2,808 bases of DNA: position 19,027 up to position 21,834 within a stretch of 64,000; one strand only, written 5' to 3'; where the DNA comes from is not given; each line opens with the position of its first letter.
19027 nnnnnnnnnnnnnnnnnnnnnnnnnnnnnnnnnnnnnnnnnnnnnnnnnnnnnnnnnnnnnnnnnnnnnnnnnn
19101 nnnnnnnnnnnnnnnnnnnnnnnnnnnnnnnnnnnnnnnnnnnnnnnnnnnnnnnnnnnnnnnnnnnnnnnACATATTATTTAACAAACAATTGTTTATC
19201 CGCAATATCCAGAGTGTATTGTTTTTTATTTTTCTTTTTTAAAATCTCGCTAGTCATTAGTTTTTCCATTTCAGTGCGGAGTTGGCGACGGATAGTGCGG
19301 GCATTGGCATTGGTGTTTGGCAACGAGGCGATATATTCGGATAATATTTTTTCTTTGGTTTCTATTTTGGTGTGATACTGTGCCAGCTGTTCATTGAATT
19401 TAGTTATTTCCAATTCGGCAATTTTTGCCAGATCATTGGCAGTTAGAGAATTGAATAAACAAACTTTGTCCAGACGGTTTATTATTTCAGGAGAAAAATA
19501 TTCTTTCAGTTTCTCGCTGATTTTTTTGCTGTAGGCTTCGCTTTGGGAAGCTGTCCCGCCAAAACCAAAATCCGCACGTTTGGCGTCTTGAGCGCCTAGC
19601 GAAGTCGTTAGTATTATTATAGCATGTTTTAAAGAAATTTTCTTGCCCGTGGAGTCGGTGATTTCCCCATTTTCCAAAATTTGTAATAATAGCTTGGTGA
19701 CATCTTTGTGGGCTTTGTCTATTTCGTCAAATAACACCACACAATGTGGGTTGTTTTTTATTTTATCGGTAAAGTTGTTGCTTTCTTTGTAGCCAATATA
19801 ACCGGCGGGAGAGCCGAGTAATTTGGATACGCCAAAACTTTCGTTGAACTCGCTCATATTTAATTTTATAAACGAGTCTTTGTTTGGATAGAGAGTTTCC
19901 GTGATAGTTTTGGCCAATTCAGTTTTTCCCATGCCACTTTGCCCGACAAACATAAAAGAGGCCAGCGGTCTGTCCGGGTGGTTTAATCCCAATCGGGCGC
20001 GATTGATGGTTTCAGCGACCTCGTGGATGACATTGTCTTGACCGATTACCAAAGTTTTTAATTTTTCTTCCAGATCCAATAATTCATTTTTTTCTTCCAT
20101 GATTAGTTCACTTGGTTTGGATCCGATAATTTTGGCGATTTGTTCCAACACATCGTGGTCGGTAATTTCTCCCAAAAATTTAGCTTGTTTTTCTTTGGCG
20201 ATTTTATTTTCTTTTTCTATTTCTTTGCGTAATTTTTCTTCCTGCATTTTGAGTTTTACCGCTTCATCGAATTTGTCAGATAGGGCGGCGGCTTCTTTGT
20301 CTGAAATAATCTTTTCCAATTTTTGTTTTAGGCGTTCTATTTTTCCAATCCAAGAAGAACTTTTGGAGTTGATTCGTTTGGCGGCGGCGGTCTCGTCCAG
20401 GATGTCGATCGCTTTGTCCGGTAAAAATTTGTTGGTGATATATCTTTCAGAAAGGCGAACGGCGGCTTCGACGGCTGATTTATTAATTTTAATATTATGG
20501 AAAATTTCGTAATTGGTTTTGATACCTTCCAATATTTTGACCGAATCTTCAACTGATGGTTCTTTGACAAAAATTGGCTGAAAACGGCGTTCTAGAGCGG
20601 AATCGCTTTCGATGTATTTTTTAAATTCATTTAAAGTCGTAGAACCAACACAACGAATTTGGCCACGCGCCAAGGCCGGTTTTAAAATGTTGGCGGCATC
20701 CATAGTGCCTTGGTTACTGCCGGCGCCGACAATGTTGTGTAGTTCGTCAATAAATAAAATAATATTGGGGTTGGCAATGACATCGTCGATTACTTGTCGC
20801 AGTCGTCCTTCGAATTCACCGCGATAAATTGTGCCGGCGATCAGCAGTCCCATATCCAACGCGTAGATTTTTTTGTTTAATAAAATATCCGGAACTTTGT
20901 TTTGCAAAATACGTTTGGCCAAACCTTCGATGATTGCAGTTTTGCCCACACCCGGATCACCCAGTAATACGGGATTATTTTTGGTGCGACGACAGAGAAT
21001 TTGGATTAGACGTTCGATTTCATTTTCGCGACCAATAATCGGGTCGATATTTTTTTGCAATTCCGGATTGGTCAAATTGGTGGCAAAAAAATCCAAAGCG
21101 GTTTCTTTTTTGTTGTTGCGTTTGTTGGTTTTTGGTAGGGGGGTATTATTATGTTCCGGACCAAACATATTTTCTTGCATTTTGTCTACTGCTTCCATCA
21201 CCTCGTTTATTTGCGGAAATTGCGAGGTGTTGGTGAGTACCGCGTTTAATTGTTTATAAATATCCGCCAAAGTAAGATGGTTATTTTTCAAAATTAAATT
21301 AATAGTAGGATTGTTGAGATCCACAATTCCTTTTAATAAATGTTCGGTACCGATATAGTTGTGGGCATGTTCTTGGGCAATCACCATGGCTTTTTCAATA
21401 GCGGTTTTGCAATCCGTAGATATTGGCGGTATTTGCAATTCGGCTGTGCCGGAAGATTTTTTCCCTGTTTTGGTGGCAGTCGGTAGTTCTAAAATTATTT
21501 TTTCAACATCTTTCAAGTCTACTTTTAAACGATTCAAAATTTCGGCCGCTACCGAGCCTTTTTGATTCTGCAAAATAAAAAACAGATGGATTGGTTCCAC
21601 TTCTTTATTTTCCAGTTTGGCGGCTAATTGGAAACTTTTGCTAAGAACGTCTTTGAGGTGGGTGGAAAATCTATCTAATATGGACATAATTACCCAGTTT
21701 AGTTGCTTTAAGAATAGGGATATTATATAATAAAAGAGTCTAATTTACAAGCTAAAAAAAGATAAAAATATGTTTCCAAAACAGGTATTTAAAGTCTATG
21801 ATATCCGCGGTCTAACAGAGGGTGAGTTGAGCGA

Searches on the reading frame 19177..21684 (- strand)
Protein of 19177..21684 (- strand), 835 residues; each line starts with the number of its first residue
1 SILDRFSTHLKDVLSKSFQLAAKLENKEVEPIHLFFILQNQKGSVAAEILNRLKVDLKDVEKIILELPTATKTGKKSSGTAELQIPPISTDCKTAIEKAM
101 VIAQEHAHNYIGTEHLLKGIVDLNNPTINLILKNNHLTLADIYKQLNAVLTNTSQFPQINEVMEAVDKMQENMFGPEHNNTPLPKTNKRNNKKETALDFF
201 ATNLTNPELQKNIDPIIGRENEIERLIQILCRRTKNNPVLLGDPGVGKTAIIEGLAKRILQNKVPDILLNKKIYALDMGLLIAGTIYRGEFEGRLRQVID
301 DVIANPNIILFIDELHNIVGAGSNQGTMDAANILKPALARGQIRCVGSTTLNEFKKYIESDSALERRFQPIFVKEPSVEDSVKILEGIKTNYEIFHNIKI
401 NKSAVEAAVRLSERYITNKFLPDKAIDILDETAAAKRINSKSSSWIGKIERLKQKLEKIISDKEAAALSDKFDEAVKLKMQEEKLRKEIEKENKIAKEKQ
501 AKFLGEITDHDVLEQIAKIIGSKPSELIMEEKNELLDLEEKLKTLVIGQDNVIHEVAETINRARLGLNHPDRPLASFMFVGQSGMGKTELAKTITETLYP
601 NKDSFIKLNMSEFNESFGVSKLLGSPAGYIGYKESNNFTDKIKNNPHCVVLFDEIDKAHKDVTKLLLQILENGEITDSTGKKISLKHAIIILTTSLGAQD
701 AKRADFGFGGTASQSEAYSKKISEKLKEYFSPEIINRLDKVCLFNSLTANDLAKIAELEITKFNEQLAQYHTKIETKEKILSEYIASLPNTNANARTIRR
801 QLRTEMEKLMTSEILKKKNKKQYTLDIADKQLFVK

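Call 55: search_protein_families(library=pfam, proteins=[window:19177-21684:-], max_evalue=0.00001)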
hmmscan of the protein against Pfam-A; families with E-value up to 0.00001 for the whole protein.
window:19177-21684:- (835 aa): 12 families
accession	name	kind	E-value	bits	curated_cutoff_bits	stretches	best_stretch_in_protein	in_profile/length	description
PF07724.20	AAA_2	-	5.9e-50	170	27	1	572-740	1-165/166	AAA domain (Cdc48 subfamily)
PF17871.7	AAA_lid_9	-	1.9e-28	98.9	22.8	1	377-479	1-101/104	AAA lid domain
PF00004.35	AAA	-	1.3e-23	84.3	21.2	2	239-369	2-124/131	ATPase family associated with various cellular activities (AAA)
PF02861.25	Clp_N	-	1.9e-14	54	20.7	2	18-66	2-50/53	Clp amino terminal domain, pathogenicity island component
PF07728.20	AAA_5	-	4.7e-13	49.8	22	1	577-687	2-108/139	AAA domain (dynein-related subfamily)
PF00158.32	Sigma54_activat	-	1.4e-12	48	20.2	1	549-693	4-140/168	Sigma-54 interaction domain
PF13191.12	AAA_16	-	2.7e-12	47.9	32.6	1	216-262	2-51/167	AAA ATPase domain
PF13401.12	AAA_22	-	9.9e-08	32.8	27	0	578-671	9-109/130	AAA domain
PF05621.17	TniB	-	1.8e-07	31.2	22.4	0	309-374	122-185/189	Bacterial TniB protein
PF12775.13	AAA_7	-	3e-07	30.6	25.8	0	576-661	35-115/181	P-loop containing dynein motor region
PF10431.15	ClpB_D2-small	-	4.7e-06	27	21.9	1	747-823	1-77/81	C-terminal, D2-small domain, of ClpB protein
PF05729.18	NACHT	-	6.2e-06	26.6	26.7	0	579-664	5-99/167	NACHT domain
